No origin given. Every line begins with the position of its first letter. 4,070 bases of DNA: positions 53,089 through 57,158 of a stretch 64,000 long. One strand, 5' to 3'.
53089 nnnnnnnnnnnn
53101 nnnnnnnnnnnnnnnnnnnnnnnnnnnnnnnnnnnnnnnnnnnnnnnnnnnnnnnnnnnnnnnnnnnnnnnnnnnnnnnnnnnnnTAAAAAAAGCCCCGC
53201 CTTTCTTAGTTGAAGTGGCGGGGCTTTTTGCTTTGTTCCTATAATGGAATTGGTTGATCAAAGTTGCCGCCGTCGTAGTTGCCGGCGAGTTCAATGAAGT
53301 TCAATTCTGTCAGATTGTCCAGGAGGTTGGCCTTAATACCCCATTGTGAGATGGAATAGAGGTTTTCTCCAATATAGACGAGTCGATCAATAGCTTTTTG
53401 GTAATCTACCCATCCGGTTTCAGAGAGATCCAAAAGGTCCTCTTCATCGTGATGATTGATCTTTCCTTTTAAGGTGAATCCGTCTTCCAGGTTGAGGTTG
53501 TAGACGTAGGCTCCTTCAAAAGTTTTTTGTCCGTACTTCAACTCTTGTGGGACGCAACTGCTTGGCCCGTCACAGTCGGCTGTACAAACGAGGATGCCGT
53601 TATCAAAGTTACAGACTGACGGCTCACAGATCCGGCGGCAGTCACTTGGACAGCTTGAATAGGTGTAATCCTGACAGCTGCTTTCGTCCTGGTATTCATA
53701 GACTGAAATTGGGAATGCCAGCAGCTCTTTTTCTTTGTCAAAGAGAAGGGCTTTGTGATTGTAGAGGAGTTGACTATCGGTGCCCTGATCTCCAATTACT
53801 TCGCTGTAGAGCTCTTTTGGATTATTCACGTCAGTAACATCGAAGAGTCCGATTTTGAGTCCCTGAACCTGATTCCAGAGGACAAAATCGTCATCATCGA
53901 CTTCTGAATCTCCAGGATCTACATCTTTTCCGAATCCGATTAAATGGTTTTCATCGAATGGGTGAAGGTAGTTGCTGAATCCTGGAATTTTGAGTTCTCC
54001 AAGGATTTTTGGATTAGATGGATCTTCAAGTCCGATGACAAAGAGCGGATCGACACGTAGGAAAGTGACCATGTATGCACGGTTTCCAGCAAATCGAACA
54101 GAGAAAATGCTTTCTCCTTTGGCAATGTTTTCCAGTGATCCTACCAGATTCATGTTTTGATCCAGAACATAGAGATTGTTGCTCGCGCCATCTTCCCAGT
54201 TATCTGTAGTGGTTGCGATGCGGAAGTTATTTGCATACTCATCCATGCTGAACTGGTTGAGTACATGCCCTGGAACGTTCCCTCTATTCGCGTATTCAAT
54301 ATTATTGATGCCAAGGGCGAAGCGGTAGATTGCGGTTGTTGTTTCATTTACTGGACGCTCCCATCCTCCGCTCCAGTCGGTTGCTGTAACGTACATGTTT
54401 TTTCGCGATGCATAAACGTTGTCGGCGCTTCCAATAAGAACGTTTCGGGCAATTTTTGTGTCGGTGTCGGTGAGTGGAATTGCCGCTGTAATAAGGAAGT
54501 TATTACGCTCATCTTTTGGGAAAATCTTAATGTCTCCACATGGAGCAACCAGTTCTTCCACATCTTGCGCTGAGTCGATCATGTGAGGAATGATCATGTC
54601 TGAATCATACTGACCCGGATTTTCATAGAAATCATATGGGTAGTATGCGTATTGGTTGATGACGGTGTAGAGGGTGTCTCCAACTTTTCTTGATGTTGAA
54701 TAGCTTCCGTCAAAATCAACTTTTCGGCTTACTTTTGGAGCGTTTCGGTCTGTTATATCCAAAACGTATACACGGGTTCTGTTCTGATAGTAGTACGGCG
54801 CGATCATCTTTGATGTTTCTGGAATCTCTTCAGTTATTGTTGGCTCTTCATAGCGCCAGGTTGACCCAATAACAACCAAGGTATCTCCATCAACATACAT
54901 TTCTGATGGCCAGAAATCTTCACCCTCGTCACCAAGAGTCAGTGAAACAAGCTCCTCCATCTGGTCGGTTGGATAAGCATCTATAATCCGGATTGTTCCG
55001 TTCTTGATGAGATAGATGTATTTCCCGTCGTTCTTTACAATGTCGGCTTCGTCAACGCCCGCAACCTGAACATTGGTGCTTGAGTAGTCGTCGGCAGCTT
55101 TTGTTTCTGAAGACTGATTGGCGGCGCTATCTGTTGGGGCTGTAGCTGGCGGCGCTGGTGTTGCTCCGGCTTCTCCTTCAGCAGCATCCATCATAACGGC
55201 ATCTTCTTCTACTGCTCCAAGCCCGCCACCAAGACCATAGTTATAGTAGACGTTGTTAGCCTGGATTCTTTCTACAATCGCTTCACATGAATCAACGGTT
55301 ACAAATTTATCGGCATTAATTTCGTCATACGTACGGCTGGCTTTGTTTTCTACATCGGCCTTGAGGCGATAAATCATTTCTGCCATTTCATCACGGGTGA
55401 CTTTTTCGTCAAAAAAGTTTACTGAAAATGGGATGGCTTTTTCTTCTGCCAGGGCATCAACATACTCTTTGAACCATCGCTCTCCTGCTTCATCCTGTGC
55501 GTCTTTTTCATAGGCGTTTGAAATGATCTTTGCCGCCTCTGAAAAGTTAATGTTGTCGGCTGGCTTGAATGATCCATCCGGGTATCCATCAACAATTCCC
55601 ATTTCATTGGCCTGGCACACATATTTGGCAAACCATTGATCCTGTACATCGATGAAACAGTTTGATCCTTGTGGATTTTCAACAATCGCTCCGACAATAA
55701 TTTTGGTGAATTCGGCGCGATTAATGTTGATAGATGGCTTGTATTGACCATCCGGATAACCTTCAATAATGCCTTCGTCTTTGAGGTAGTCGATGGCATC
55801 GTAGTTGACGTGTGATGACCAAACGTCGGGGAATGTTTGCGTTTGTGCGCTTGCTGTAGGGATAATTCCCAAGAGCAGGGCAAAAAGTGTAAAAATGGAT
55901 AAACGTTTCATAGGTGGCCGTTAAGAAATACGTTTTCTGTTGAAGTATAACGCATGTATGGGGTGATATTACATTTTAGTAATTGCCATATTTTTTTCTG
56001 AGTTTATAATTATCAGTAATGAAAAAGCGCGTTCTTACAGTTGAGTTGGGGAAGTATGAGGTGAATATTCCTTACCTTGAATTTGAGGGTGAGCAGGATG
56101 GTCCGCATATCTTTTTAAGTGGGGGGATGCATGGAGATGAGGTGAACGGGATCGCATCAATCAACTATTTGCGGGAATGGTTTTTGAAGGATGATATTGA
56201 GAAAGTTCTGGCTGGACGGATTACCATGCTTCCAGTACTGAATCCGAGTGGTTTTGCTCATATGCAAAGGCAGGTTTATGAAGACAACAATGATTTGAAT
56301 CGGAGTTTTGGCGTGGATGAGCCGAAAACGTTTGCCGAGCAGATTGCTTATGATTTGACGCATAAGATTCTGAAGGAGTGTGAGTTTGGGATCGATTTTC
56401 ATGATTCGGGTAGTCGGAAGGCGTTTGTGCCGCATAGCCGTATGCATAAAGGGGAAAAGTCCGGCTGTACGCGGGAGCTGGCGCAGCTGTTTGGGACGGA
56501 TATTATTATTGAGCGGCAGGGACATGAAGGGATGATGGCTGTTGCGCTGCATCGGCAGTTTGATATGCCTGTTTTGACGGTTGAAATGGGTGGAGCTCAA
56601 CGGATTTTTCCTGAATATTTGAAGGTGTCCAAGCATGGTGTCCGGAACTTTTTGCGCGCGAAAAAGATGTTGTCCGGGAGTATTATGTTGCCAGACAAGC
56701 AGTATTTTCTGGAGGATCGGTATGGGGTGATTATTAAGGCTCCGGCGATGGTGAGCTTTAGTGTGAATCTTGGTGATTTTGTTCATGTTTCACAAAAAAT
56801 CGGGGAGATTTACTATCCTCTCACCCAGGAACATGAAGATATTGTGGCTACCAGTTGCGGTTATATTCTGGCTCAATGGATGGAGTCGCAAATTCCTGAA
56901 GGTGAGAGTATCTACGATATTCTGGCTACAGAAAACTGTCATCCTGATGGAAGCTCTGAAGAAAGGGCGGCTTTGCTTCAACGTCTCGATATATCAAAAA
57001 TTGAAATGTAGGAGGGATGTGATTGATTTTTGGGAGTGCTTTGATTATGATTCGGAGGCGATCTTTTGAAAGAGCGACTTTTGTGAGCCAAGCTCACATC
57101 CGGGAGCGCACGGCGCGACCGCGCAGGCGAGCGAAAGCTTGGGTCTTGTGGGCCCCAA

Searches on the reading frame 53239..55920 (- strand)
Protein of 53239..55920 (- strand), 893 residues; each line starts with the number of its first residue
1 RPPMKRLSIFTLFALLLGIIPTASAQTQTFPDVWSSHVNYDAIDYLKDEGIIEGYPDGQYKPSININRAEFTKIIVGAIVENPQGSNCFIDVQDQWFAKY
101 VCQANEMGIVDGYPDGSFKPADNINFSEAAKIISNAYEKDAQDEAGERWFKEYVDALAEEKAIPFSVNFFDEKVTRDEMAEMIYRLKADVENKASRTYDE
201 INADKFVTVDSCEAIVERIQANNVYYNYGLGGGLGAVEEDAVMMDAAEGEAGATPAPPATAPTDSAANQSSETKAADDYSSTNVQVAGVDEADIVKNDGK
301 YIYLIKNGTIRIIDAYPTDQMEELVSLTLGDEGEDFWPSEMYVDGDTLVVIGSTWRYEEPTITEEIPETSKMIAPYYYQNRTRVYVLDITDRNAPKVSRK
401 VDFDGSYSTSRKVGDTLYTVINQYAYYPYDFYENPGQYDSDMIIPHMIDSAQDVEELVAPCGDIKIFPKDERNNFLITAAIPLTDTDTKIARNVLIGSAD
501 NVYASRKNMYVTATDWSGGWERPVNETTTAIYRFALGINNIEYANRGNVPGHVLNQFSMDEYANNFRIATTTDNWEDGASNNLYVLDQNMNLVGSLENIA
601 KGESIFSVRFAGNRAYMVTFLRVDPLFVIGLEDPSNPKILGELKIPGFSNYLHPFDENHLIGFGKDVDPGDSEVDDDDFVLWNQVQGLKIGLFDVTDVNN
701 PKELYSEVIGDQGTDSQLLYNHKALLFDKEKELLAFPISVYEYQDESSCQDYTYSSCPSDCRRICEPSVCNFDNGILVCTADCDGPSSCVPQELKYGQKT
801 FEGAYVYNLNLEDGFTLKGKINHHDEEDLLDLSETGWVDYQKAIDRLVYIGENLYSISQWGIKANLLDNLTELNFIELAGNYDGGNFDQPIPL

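Call 27: search_protein_families(library=pfam, proteins=[window:53239-55920:-], max_evalue=0.001)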
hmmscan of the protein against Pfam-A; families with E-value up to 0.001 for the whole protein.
window:53239-55920:- (893 aa): 2 families
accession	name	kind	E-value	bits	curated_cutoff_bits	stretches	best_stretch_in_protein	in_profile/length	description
PF09826.15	Beta_propel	-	1.6e-166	555.5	22.4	1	279-869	1-494/495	Beta propeller domain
PF00395.25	SLH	-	3e-20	72.4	20.8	2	96-130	11-44/44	S-layer homology domain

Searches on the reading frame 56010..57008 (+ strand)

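Call 104: search_protein_families(library=pfam, proteins=[window:56010-57008:+], max_evalue=0.00001)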
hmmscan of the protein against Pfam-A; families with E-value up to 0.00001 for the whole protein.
window:56010-57008:+ (333 aa): 1 family
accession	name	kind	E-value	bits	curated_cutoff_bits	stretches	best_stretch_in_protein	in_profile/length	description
PF24827.1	AstE_AspA_cat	-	5.1e-28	98.4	25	1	30-216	1-190/192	Succinylglutamate desuccinylase/Aspartoacylase catalytic domain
